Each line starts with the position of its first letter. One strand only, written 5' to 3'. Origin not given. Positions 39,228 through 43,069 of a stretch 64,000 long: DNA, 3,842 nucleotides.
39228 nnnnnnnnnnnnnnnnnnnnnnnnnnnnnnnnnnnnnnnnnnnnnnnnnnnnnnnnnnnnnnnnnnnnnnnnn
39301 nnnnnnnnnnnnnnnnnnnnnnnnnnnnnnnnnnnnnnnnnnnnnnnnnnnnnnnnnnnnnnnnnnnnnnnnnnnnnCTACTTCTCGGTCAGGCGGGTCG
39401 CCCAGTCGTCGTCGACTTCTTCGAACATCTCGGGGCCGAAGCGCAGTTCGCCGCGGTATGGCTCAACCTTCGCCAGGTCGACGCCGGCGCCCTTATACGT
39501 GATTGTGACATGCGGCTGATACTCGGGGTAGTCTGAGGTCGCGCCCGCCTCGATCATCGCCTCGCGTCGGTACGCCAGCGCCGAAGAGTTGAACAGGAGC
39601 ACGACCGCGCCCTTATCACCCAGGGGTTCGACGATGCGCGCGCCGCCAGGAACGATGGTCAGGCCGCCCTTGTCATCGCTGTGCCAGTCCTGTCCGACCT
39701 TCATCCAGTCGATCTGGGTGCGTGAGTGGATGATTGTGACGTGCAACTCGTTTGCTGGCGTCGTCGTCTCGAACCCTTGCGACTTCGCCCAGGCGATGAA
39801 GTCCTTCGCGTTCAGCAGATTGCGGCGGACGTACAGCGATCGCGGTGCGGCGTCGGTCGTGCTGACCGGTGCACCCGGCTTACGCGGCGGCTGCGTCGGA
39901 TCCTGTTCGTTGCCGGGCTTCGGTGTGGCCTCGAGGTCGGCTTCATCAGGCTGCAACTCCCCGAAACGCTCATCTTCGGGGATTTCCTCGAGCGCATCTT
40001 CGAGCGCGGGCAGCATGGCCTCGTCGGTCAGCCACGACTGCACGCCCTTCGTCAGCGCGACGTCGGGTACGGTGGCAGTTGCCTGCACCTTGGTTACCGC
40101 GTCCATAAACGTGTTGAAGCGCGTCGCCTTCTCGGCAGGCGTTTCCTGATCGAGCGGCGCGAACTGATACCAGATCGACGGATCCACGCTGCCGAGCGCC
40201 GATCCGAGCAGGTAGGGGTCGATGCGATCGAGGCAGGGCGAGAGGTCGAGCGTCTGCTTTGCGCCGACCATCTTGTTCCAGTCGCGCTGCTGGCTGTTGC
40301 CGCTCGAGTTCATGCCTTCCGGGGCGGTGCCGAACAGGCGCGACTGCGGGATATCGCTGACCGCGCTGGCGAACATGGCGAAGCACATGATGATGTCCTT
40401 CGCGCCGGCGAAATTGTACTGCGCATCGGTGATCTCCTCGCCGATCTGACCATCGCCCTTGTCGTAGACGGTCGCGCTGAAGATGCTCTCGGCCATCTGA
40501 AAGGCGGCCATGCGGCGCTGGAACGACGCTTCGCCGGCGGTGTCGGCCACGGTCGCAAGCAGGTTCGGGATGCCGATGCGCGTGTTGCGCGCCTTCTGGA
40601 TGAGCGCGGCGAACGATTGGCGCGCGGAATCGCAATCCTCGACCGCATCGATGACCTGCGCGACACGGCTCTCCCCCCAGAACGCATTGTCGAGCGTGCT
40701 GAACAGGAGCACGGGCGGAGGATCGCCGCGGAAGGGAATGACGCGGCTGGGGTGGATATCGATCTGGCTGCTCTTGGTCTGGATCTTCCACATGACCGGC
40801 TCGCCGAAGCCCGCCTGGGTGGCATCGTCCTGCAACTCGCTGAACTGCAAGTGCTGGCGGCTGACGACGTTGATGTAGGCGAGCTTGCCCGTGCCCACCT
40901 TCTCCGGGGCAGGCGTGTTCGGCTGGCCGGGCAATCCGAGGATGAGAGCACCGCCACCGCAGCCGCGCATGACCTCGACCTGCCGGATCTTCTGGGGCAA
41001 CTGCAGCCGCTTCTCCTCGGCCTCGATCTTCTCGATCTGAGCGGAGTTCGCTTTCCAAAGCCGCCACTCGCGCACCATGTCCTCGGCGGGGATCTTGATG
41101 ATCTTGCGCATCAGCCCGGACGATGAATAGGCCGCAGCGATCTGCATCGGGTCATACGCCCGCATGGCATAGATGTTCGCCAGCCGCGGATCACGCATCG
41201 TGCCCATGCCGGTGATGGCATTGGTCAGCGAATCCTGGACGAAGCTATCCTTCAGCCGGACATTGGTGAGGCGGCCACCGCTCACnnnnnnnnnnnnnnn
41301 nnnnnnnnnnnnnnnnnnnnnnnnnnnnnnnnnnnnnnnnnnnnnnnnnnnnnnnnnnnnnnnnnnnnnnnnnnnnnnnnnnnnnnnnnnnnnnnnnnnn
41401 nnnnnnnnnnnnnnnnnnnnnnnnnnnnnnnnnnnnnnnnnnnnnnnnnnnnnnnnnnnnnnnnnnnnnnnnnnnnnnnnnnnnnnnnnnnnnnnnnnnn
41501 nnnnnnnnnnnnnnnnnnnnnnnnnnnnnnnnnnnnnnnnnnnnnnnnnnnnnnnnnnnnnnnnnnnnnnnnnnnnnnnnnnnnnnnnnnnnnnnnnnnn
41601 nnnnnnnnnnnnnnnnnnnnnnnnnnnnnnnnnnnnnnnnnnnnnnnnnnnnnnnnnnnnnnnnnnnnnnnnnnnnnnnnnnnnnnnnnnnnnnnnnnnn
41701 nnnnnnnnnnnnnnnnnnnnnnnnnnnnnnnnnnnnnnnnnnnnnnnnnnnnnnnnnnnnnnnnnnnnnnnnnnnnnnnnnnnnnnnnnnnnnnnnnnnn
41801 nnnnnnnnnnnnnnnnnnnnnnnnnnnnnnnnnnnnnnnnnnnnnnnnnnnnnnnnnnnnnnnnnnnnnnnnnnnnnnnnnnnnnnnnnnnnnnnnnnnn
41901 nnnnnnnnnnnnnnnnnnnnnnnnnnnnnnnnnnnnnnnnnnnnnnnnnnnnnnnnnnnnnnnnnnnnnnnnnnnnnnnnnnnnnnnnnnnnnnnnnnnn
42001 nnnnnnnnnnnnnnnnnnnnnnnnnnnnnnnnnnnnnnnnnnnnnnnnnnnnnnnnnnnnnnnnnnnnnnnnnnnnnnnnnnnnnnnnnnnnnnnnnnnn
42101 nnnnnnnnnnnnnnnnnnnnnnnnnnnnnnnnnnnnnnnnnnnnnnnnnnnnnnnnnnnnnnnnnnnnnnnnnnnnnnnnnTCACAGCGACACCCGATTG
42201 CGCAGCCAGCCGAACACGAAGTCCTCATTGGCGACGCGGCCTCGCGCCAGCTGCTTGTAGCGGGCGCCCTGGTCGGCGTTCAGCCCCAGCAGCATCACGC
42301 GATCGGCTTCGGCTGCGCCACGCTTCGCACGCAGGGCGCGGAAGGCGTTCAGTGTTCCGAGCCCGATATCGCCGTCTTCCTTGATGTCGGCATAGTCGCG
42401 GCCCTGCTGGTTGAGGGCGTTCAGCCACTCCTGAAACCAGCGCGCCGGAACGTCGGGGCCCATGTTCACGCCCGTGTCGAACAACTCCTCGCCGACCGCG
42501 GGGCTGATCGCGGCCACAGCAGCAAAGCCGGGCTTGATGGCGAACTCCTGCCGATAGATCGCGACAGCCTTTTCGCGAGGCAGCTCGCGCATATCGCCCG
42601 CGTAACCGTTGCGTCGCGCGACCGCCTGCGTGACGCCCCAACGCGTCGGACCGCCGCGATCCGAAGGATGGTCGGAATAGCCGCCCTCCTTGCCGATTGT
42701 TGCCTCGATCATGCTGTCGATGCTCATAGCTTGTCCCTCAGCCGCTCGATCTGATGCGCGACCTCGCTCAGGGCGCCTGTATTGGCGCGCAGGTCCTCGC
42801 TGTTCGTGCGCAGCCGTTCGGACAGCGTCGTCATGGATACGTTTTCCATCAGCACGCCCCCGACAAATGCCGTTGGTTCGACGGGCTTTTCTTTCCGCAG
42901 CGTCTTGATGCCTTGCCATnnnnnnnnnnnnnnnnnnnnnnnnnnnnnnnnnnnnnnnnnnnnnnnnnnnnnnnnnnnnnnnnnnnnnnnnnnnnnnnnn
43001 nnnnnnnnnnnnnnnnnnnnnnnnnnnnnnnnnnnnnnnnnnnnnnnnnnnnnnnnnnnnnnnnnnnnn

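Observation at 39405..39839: Portal protein fused to a 2H-phosphoesterase-like (Acb1/LigT-like) domain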

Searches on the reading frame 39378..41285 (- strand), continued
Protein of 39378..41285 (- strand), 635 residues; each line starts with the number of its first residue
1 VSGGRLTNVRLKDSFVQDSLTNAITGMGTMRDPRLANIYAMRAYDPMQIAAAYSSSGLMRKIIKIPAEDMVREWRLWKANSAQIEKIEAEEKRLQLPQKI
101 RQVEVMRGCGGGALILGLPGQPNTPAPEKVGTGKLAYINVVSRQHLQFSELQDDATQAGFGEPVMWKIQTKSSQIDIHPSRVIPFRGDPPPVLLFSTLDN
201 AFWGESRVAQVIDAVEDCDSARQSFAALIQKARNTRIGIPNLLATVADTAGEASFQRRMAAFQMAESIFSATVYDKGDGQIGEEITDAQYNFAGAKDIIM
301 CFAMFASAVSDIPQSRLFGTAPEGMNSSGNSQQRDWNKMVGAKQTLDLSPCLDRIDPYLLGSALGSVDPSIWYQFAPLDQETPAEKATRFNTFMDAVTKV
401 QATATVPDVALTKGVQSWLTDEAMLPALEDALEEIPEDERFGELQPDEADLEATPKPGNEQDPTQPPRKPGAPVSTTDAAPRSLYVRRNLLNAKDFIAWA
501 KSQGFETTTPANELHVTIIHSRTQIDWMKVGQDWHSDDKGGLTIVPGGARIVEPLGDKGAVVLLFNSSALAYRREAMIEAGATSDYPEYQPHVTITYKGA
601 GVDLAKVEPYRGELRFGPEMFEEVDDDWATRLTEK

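Call 64: get_annotated_region(hit=H2, flank=500)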
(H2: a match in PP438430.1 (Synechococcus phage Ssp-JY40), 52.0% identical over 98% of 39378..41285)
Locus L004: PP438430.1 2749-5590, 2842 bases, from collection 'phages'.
description: Synechococcus phage Ssp-JY40, complete genome.
organism: Synechococcus phage Ssp-JY40 (NCBI taxid 3128158)
taxonomy: Viruses; Duplodnaviria; Heunggongvirae; Uroviricota; Caudoviricetes
host: Synechococcus sp.; source: China; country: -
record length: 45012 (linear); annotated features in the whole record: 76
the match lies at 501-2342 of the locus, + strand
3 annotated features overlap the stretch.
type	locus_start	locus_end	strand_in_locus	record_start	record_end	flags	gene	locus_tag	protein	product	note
CDS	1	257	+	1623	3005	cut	-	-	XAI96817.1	XtmB terminase large subunit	-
CDS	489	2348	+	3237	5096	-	-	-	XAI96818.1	hypothetical protein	-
CDS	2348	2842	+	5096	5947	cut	-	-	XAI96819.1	hypothetical protein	-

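Call 68: predict_structure(alignment_id=A4)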
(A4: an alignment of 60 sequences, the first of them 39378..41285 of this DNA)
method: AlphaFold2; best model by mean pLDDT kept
length: 635 residues; sequences in the alignment: 60
mean_pLDDT: 85.6   pTM: 0.63
mean pLDDT of the five models: 85.6, 84.1, 82.5, 82.3, 81.9
residues with pLDDT >= 90: 380; 70-90: 163; 50-70: 43; < 50: 49
segments of 3 or more residues with pLDDT < 50: 1-18, 450-478
pLDDT, mean of each block of 10 residues (from residue 1): 39 46 61 68 89 97 98 96 97 98 97 98 97 98 95 95 96 96 95 78 94 95 88 76 77 76 66 76 74 89 95 93 79 94 97 98 97 94 90 94 90 91 86 84 56 42 44 47 94 97 95 95 90 80 94 90 96 94 89 90 92 96 88 79
secondary structure, 60 per line:
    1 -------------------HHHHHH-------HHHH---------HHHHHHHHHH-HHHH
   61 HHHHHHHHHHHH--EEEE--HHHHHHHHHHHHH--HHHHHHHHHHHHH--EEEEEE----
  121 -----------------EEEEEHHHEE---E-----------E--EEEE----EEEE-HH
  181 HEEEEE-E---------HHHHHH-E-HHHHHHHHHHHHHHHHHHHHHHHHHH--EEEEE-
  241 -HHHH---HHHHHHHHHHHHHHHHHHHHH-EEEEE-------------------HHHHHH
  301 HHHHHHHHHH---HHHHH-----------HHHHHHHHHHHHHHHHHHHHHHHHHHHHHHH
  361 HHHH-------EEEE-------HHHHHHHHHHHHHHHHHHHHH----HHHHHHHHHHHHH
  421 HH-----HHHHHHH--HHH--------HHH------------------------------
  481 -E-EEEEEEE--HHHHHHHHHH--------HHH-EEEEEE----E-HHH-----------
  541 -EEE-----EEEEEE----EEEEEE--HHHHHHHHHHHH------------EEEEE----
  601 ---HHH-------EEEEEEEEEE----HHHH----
elements in order: H20-25 H33-36 H46-55 H57-72 E75-78 H81-93 H96-108 E111-116 E138-142 E166-169 E174-177 E182-186 H198-203 H207-232 E235-239 H242-245 H249-269 E271-275 H295-310 H314-318 H330-364 E372-375 H383-403 H408-422 H428-434 E484-490 H493-502 E515-520 E542-544 E550-555 E560-565 H568-579 E592-596 E614-623 H628-631

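Call 71: fold_search(model_id=the predicted structure, library=pdb)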
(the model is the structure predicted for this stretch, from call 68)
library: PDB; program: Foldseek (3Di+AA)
matches with E <= 10: 262; with E <= 0.001: 105
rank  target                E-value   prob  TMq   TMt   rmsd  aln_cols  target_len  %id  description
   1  8hds_A                1.8e-22  1.00  0.50  0.70   5.5       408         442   28  Cyanophage Pam3 portal-adaptor (released 2023-01-18)
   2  8fvh_O                5.6e-15  1.00  0.45  0.63   7.9       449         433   18  Pseudomonas phage E217 neck (portal, head-to-tail connector, collar and gateway proteins) (released 2023-07-26)
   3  9l01_M                1.8e-14  1.00  0.44  0.72   5.4       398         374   17  Cryo-EM structure of bacteriophage T1 portal-adaptor (released 2025-03-12)
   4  9jlf_A                3.9e-14  1.00  0.43  0.70   5.6       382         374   18  Cryo-EM Structure of Bacteriophage FCWL1 head-to-tail interface (released 2025-01-22)
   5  9kmh_ec               1.5e-13  1.00  0.44  0.70  10.1       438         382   16  The Composite Cryo-EM Structure of the Portal Vertex of Bacteriophage FCWL1 (released 2025-01-22)
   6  9kmh_cp               3.1e-13  1.00  0.43  0.69   9.5       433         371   17  The Composite Cryo-EM Structure of the Portal Vertex of Bacteriophage FCWL1 (released 2025-01-22)
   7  9kmh_co               5.4e-13  1.00  0.45  0.71   5.9       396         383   17  The Composite Cryo-EM Structure of the Portal Vertex of Bacteriophage FCWL1 (released 2025-01-22)
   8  9b41_A                7.1e-13  1.00  0.45  0.64   7.0       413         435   18  Pseudomonas phage Pa193 Neck (portal and head-to-tail proteins) (released 2024-10-16)
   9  9kmh_dj               2.6e-12  1.00  0.45  0.72   5.6       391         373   18  The Composite Cryo-EM Structure of the Portal Vertex of Bacteriophage FCWL1 (released 2025-01-22)
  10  9yin                  7.4e-12  1.00  0.42  0.66   5.9       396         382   15  Sf11 bacteriophage portal (released 2025-11-12)
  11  7kln_A1               3.2e-10  1.00  0.39  0.63   7.1       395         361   15  Myoviridae Phage XM1 Neck Region (12-fold) (released 2021-11-03)
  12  7t26                  1.4e-08  1.00  0.18  0.74   4.1       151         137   26  Structure of phage FBB1 anti-CBASS nuclease Acb1 in apo state (released 2022-04-20)
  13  7t27                  4.1e-08  1.00  0.18  0.72   4.5       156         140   24  Structure of phage FBB1 anti-CBASS nuclease Acb1-3'3'-cGAMP complex in post reaction state (released 2022-04-20)
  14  11bp_A                2.6e-07  1.00  0.38  0.51   8.4       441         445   12  The cryo-EM structure of Pakpunavirus P7-1 empty particle neck (portal:H-t-T) (released 2026-04-08)
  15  8phu_PH               3.2e-07  1.00  0.34  0.58   7.5       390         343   10  Asymmetric structure of the portal-containing cap of the Borrelia bacteriophage BB1 procapsid (released 2023-07-19)
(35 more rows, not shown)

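Call 72: search_protein_families(library=padloc, proteins=[window:39378-41285:-], max_evalue=0.001)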
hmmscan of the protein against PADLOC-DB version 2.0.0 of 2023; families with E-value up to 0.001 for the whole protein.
window:39378-41285:- (635 aa): 0 families

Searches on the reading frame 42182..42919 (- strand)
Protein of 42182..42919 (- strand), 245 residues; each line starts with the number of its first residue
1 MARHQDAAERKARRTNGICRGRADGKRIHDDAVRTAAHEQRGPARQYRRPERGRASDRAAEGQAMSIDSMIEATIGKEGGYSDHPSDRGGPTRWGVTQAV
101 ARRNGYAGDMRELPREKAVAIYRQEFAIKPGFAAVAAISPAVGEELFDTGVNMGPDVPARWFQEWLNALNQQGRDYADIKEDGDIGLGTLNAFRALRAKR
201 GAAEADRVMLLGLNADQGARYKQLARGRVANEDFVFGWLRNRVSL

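Call 34: search_protein_families(library=pfam, proteins=[window:42182-42919:-], max_evalue=0.001)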
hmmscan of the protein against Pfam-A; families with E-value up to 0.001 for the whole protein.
window:42182-42919:- (245 aa): 2 families
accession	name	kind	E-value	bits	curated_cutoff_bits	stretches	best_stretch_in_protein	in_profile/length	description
PF05838.17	Glyco_hydro_108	-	1.2e-22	80.6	21.2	1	72-154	2-85/85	Glycosyl hydrolase 108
PF09374.15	PG_binding_3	-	3e-13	50.2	24.6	1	158-243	2-76/76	Predicted Peptidoglycan domain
